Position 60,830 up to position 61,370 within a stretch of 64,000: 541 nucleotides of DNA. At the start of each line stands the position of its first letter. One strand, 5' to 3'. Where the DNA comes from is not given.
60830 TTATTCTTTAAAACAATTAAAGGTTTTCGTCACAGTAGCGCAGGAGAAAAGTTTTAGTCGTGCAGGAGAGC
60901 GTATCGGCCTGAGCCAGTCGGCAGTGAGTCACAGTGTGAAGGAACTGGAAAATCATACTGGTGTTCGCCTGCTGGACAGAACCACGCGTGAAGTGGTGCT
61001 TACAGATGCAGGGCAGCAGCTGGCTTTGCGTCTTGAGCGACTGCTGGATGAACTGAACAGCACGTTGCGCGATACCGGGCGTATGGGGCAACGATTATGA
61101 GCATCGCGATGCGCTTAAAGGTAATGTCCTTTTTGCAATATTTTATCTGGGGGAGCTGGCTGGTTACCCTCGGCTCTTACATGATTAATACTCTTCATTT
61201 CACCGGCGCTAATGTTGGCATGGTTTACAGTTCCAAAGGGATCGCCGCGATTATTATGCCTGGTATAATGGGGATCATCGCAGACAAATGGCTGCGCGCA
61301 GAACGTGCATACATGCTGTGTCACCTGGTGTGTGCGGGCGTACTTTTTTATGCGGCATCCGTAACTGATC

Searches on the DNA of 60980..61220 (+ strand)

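Call 36: search_dna_similar(query=window:60980-61220:+, collection=ecoli_genomes, mode=near, max_rows=12)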
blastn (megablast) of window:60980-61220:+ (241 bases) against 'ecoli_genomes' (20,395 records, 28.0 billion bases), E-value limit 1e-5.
Records with a match: 5411; places in all: 9483; records where one place covers at least 80% of the query: 0.
Genomes with a match: 5409 of 5426; with a place that covers at least 80% of the query: 0. Places per genome that has any: lowest 1, median 2, highest 4. On chromosomes: 9479 places; on plasmids: 4.
Best place of each record, by identity: >=99% 2082; 95-99% 3092; 90-95% 237.
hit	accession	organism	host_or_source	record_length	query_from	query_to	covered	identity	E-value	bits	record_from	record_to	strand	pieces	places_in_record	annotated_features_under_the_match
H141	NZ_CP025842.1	Escherichia coli strain 720632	Homo sapiens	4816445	108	241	56%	99.3%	4e-61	243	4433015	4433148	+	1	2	xapB: xanthosine/proton symporter XapB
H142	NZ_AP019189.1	Escherichia coli strain M217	Homo sapiens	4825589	108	241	56%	99.3%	4e-61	243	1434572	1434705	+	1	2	xapB: xanthosine/proton symporter XapB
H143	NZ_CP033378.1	Escherichia coli strain L73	goose anus swab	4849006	108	241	56%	99.3%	4e-61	243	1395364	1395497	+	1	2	xapB: xanthosine/proton symporter XapB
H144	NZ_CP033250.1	Escherichia coli strain ECCHD184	chicken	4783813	108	241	56%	99.3%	4e-61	243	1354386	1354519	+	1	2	xapB: xanthosine/proton symporter XapB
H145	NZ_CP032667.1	Escherichia coli str. K-12 substr. MG1655 strain K-12 ...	Laboratory strain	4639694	108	241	56%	99.3%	4e-61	243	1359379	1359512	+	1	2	xapB: xanthosine/proton symporter XapB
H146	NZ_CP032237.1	Escherichia coli strain ECCWS199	chicken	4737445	108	241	56%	99.3%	4e-61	243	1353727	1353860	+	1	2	xapB: xanthosine/proton symporter XapB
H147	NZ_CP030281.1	Escherichia coli strain E308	Broiler chicken farm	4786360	108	241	56%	99.3%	4e-61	243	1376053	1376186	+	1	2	xapB: xanthosine/proton symporter XapB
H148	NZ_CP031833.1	Escherichia coli strain 2452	Homo sapiens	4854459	108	241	56%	99.3%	4e-61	243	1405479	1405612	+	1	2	xapB: xanthosine/proton symporter XapB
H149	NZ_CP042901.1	Escherichia coli strain CFSAN061762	missing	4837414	108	241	56%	99.3%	4e-61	243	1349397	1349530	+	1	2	xapB: xanthosine/proton symporter XapB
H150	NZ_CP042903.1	Escherichia coli strain CFSAN061761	missing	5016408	108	241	56%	99.3%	4e-61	243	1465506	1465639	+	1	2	xapB: xanthosine/proton symporter XapB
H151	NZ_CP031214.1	Escherichia coli strain C600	Homo sapiens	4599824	108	241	56%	99.3%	4e-61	243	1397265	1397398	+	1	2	xapB: xanthosine/proton symporter XapB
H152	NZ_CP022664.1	Escherichia coli strain FORC 064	cucumber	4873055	108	241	56%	99.3%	4e-61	243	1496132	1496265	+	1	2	xapB: xanthosine/proton symporter XapB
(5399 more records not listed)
